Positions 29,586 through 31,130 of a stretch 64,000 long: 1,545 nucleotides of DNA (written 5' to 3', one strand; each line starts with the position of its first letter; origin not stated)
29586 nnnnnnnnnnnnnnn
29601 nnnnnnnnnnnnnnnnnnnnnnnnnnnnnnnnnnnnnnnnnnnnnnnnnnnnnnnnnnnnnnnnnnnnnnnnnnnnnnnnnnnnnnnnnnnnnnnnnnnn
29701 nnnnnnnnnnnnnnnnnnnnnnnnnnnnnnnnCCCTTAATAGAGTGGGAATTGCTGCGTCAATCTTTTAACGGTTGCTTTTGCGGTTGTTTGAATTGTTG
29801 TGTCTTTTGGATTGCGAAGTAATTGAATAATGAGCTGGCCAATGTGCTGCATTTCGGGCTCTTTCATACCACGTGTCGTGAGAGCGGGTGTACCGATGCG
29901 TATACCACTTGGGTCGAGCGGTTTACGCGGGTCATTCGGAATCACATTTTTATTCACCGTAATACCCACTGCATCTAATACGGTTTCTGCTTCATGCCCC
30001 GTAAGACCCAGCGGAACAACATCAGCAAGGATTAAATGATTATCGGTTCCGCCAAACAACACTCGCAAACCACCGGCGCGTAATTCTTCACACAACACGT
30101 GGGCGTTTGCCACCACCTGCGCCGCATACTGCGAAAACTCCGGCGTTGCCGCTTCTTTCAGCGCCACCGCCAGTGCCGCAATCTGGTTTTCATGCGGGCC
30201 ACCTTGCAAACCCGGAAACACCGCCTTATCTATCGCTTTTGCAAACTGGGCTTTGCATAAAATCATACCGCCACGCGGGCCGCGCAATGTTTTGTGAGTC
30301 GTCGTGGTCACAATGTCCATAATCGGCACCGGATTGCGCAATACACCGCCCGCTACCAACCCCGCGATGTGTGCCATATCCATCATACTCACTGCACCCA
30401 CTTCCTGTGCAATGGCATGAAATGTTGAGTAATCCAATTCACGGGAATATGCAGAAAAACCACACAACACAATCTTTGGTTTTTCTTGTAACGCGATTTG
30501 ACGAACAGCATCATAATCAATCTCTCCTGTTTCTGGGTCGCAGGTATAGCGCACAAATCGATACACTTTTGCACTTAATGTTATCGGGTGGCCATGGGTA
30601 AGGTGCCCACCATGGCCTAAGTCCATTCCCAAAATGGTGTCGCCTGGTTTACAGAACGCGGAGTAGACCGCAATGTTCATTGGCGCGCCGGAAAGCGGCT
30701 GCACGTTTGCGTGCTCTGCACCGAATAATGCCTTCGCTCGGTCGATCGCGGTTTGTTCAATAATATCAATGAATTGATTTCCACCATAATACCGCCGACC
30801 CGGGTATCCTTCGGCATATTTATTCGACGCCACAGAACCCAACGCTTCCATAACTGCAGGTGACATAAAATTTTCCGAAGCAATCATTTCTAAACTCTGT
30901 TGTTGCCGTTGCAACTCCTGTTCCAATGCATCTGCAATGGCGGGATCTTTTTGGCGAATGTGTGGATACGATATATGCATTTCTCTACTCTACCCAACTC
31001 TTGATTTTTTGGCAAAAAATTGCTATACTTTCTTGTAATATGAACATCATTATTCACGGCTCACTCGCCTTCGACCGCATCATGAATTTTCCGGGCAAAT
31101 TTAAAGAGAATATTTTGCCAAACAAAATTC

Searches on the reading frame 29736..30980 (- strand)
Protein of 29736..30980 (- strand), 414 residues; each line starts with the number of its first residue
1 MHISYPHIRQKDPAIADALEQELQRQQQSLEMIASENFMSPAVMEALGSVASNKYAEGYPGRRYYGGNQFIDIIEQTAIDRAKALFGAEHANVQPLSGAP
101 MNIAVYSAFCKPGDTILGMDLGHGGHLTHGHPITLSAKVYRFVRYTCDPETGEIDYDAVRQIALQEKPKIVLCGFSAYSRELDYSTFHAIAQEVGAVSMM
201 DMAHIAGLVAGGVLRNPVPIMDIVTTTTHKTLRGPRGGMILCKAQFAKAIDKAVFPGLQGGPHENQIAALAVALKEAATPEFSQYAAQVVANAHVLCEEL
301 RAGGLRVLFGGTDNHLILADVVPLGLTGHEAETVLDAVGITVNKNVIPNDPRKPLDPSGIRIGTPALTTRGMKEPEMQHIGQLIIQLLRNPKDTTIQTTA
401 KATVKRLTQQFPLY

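Call 62: search_protein_families(library=pfam, proteins=[window:29736-30980:-], max_evalue=0.00001)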
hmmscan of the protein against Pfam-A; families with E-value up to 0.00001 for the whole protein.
window:29736-30980:- (414 aa): 2 families
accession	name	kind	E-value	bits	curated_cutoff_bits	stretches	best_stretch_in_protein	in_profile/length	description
PF00464.25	SHMT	-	1.1e-155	518.6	27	1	9-384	2-399/399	Serine hydroxymethyltransferase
PF00155.27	Aminotran_1_2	-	6.8e-08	32.5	19.7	1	84-308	53-298/361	Aminotransferase class I and II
